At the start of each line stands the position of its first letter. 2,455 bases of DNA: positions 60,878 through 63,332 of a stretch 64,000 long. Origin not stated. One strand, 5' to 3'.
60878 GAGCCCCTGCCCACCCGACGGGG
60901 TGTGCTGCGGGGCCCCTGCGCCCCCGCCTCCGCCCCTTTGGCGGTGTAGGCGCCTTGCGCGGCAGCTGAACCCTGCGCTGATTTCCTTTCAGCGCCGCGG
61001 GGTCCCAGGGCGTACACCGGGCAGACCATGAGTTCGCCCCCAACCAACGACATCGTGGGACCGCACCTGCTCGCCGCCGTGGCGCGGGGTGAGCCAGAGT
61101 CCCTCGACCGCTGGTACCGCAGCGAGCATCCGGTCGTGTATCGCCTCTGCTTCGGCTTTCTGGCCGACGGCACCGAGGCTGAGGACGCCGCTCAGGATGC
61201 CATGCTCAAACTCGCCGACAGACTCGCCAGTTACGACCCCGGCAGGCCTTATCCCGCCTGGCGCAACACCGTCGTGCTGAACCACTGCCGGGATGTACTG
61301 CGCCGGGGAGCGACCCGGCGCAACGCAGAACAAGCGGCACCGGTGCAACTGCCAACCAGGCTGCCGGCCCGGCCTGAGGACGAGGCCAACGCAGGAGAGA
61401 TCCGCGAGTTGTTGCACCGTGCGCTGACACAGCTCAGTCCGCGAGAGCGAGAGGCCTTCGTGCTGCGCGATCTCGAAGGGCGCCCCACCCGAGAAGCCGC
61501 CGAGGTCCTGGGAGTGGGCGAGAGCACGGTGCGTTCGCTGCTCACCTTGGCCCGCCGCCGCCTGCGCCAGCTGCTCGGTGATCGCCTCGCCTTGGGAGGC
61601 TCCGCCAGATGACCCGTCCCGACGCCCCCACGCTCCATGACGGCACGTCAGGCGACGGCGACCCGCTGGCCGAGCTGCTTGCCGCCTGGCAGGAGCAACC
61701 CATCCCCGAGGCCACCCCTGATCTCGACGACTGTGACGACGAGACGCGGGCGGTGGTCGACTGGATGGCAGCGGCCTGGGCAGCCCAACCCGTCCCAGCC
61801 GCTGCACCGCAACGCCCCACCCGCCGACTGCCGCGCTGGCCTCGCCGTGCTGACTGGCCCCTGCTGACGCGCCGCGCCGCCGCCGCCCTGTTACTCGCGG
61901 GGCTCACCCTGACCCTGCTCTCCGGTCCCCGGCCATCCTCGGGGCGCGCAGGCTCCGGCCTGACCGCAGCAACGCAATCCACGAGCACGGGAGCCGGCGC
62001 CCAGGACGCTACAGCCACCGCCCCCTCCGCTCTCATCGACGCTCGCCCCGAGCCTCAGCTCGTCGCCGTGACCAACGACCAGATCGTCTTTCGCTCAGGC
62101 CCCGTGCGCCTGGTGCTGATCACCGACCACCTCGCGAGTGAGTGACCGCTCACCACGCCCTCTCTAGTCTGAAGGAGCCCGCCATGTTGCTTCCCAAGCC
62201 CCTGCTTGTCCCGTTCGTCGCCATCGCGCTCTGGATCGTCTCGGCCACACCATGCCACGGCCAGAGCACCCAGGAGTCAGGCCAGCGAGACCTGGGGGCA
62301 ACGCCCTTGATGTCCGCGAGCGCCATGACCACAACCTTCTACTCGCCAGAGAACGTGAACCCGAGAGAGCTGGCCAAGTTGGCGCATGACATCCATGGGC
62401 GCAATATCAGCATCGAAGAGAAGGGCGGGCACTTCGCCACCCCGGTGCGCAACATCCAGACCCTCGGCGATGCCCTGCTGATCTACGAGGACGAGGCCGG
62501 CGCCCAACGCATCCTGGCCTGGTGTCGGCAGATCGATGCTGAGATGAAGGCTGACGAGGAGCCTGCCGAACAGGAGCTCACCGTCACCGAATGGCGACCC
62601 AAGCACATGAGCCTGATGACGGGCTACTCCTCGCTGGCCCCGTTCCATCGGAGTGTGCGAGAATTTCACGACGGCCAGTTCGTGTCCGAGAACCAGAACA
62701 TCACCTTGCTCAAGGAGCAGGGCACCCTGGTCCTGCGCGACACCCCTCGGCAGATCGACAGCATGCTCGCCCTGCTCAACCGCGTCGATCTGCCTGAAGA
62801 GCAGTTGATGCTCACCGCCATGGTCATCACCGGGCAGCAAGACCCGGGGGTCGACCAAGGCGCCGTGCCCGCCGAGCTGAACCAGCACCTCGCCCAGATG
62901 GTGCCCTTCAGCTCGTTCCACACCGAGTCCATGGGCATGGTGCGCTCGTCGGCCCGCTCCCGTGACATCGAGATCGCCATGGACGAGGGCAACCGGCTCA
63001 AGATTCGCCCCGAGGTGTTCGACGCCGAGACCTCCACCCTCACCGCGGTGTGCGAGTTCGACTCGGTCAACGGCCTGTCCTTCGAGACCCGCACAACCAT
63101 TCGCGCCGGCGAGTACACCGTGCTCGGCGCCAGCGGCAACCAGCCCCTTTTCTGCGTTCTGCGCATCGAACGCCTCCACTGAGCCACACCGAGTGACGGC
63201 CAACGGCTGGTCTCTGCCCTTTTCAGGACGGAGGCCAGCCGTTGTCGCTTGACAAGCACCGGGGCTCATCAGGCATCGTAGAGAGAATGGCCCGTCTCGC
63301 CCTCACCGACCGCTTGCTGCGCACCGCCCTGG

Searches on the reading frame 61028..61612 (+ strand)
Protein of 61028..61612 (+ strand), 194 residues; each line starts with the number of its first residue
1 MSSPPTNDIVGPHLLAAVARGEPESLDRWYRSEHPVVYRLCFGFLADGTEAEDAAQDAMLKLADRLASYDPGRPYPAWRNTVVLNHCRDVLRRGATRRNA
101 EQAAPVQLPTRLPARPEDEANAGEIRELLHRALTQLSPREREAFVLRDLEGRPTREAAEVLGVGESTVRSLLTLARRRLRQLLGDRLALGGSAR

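Call 52: search_protein_families(library=pfam, proteins=[window:61028-61612:+], max_evalue=0.01)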
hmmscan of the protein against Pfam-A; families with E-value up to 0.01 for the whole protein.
window:61028-61612:+ (194 aa): 7 families
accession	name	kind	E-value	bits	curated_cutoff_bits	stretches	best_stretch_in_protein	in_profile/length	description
PF08281.18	Sigma70_r4_2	-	1.4e-17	63.5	25.7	1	127-179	2-54/54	Sigma-70, region 4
PF04542.20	Sigma70_r2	-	9.4e-13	48.2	24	1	30-94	2-68/71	Sigma-70 region 2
PF04545.22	Sigma70_r4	-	2.2e-12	46.8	24.1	1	132-181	1-50/50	Sigma-70, region 4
PF22233.2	PhyR_sigma-like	-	2.8e-08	33.9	27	1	133-177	1-45/50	Response regulator PhyR, sigma-like domain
PF07638.17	Sigma70_ECF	-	1.6e-05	25.3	21.1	1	117-181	118-181/185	ECF sigma factor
PF02001.22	DUF134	-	0.00067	20.6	27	1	136-181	35-80/98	Protein of unknown function DUF134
PF13384.12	HTH_23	-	0.001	19.3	24.6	1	145-172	10-38/50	Homeodomain-like domain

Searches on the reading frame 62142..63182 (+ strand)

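Call 52: search_protein_families(library=pfam, proteins=[window:62142-63182:+], max_evalue=0.01)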
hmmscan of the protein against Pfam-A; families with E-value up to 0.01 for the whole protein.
window:62142-63182:+ (346 aa): 1 family
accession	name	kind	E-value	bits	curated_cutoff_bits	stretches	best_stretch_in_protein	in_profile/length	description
PF03958.22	Secretin_N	-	0.0047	17.5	28.2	0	70-221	7-69/69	Bacterial type II/III secretion system short domain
